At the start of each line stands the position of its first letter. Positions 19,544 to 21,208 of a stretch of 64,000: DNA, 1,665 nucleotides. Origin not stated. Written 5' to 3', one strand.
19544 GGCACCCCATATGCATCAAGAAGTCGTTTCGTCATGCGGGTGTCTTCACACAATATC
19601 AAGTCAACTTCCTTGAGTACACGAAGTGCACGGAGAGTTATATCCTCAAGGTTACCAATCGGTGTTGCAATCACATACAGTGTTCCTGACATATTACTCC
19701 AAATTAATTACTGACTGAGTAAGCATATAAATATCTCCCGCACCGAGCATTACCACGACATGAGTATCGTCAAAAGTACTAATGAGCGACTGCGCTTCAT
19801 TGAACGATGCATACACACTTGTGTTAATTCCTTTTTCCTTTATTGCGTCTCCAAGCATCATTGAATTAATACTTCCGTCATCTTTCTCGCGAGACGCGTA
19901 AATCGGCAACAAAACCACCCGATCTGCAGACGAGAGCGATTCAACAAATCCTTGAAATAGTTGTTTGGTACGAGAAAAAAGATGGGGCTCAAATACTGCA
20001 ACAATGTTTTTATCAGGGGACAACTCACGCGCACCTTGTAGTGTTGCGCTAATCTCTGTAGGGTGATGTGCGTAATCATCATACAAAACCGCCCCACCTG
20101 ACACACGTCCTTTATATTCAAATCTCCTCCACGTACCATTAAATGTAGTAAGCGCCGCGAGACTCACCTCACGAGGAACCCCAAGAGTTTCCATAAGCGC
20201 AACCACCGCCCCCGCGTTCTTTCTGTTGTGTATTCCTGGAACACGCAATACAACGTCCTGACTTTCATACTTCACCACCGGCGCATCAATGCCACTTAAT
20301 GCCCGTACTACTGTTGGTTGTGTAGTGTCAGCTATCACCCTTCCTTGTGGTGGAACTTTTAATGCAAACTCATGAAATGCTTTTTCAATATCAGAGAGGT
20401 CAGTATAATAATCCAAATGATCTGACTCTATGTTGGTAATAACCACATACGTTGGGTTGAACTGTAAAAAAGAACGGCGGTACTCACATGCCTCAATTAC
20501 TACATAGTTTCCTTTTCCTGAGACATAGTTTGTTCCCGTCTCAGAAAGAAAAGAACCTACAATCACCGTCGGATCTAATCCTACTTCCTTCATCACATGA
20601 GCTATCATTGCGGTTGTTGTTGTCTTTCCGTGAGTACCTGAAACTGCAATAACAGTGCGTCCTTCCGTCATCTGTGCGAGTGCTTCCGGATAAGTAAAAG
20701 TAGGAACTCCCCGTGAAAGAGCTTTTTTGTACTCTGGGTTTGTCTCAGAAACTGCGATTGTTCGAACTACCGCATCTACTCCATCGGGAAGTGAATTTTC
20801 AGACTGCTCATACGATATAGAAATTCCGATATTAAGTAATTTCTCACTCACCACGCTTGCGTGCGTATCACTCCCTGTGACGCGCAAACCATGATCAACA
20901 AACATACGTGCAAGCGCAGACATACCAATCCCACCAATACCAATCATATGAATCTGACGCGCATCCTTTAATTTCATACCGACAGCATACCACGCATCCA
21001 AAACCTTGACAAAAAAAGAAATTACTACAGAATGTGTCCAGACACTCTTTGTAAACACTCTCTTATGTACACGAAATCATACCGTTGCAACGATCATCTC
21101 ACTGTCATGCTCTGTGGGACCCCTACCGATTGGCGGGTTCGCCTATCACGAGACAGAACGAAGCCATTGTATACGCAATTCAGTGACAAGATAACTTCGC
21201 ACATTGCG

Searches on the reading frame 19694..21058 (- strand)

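Call 6: search_protein_families(library=pfam, proteins=[window:19694-21058:-], max_evalue=0.01)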
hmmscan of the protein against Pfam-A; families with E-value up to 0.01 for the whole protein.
window:19694-21058:- (454 aa): 5 families
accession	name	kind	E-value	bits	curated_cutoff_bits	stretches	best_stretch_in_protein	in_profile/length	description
PF02875.26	Mur_ligase_C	-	3e-21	77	28.4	1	311-441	1-127/127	Mur ligase, glutamate ligase domain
PF01225.30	Mur_ligase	-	4.3e-20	72.3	21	1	36-133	2-93/95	Mur ligase family, catalytic domain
PF08245.18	Mur_ligase_M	-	2.3e-19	70.6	24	1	139-269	1-150/200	Mur ligase middle domain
PF13460.12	NAD_binding_10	-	0.0052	17.1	27.2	0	120-173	47-102/184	NAD(P)H-binding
PF01558.24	POR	-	0.0058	17.2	27.4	0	48-98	11-62/173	Pyruvate ferredoxin/flavodoxin oxidoreductase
